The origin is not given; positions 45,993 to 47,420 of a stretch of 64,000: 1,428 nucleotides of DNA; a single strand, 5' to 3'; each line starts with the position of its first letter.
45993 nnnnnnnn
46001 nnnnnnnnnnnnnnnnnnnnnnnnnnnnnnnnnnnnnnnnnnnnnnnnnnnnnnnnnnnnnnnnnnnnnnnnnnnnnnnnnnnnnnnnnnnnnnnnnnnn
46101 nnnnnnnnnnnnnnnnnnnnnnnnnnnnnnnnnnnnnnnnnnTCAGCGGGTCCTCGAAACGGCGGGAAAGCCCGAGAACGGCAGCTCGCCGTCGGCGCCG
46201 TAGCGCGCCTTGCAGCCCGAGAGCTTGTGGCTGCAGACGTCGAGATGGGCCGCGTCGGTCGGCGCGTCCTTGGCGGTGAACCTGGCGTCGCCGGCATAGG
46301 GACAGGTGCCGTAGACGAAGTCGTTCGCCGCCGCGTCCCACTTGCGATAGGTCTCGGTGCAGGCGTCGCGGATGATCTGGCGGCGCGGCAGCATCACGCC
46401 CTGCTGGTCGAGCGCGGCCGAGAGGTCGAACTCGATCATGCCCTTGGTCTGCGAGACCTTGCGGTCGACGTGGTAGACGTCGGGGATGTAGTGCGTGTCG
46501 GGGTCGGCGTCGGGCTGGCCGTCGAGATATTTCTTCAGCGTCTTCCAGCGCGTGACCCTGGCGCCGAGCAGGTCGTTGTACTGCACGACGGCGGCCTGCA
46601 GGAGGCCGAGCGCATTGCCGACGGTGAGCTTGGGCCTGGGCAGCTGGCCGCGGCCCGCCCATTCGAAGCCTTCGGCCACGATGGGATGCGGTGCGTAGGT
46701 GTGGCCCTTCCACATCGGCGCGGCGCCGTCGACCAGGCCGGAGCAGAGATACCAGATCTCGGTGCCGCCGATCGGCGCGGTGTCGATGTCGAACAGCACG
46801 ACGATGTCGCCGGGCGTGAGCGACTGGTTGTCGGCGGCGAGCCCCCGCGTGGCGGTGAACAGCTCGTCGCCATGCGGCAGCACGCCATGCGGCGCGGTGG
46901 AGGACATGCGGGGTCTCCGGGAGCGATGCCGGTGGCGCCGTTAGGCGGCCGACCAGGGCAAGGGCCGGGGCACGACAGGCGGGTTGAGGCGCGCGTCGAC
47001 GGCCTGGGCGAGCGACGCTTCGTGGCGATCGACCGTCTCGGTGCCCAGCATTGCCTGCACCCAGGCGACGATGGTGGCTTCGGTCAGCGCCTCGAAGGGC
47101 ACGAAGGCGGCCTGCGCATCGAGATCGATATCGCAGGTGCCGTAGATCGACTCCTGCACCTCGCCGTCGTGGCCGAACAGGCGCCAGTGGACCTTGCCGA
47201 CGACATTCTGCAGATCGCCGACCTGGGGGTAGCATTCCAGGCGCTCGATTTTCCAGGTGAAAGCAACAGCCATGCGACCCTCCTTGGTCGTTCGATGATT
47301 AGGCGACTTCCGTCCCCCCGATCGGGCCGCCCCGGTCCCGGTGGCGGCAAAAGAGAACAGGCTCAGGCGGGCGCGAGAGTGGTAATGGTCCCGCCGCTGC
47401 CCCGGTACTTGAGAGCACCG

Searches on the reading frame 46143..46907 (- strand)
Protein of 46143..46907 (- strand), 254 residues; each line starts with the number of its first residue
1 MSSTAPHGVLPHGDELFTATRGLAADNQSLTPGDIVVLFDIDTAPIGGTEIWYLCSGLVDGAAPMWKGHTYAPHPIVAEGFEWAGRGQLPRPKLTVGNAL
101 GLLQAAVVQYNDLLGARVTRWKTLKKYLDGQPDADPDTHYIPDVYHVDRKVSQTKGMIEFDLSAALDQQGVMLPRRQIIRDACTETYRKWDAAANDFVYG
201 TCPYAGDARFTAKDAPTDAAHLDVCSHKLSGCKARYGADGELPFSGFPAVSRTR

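Call 61: search_protein_families(library=pfam, proteins=[window:46143-46907:-], max_evalue=0.01)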
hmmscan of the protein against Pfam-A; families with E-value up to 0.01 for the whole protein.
window:46143-46907:- (254 aa): 1 family
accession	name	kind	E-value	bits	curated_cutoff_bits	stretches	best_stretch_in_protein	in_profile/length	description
PF05100.17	Phage_tail_L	-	1.4e-46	158.9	25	1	50-252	6-205/206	Phage minor tail protein L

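Call 84: search_dna_similar(query=window:46143-46907:-, collection=phages, mode=protein, max_evalue=1e-10, max_rows=12)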
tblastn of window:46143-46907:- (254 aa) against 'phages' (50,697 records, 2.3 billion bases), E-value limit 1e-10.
Records with a match: 1553; places in all: 1560; records where one place covers at least 80% of the query: 1474.
Best place of each record, by identity: <60% 1553.
By first word of the organism name: Escherichia 474; Klebsiella 416; Ralstonia 61; Pseudomonas 56; Enterobacteria 48; Stx1a-converting 45; Stx2a-converting 44; Burkholderia 39; Salmonella 39; Shigella 37; and 45 more.
By host as written in the record: - 279; Klebsiella pneumoniae 167; Escherichia coli 157; Ralstonia solanacearum 47; Escherichia coli DSM 12242 43; Escherichia coli K-12 MG1655 35; Burkholderia sp. 25; Moraxella catarrhalis 25; and 345 more.
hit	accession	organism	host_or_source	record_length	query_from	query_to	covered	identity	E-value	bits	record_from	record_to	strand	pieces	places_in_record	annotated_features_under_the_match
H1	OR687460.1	Pseudomonas phage vsMR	Pseudomonas alcaligenes T3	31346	23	254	91%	42.2%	1e-45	168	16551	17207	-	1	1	record has no annotation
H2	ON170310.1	Ralstonia phage YO182_2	Ralstonia solanacearum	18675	11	249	94%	41.0%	6e-48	175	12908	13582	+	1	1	record has no annotation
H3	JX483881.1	Rhizobium phage RHEph10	Rhizobium etli CFN42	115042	28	254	89%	42.4%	4e-51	184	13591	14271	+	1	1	putative phage minor tail protein L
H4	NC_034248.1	Rhizobium phage RHEph10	Rhizobium etli CFN42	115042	28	254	89%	42.4%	4e-51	184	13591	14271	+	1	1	minor tail protein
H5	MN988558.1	Rhizobium phage RHph_Y1_11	Rhizobium phaseoli Y1_11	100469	23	254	91%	41.1%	2e-50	182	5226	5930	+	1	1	minor tail protein L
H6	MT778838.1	Rhizobium phage V1VFA-S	-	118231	19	252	92%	40.7%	1e-53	191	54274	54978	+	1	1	minor tail protein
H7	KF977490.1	Rhizobium phage vB_RglS_P106B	Rhizobium gallicum SO14B-4(6)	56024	22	254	92%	40.9%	6e-54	192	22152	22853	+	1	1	minor tail protein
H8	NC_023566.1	Rhizobium phage vB_RglS_P106B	Rhizobium gallicum SO14B-4(6)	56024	22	254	92%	40.9%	6e-54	192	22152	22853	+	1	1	minor tail protein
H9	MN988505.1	Rhizobium phage RHph_N1_10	Rhizobium phaseoli N1_10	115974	28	254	89%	41.9%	3e-52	187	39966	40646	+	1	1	minor tail protein L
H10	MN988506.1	Rhizobium phage RHph_N1_15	Rhizobium phaseoli N1_15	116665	28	254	89%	41.9%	3e-52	187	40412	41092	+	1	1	minor tail protein L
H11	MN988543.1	Rhizobium phage RHph_N2_6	Rhizobium phaseoli N2_6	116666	28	254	89%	41.9%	3e-52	187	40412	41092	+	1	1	minor tail protein L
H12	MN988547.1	Rhizobium phage RHph_Y2_11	Rhizobium etli Y2_11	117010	28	254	89%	41.9%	1e-50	183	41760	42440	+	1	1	minor tail protein L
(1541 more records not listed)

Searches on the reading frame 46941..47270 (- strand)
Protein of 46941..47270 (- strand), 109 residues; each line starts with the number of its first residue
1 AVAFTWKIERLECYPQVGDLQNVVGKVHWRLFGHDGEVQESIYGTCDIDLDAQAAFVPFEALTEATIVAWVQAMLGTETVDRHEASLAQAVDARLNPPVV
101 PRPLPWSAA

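Call 61: search_protein_families(library=pfam, proteins=[window:46941-47270:-], max_evalue=0.01)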
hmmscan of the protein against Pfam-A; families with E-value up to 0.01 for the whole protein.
window:46941-47270:- (109 aa): 1 family
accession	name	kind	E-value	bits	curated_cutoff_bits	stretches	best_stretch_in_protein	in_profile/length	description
PF25590.1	DUF7936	-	1.8e-26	93.3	27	1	1-106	1-103/103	Domain of unknown function (DUF7936)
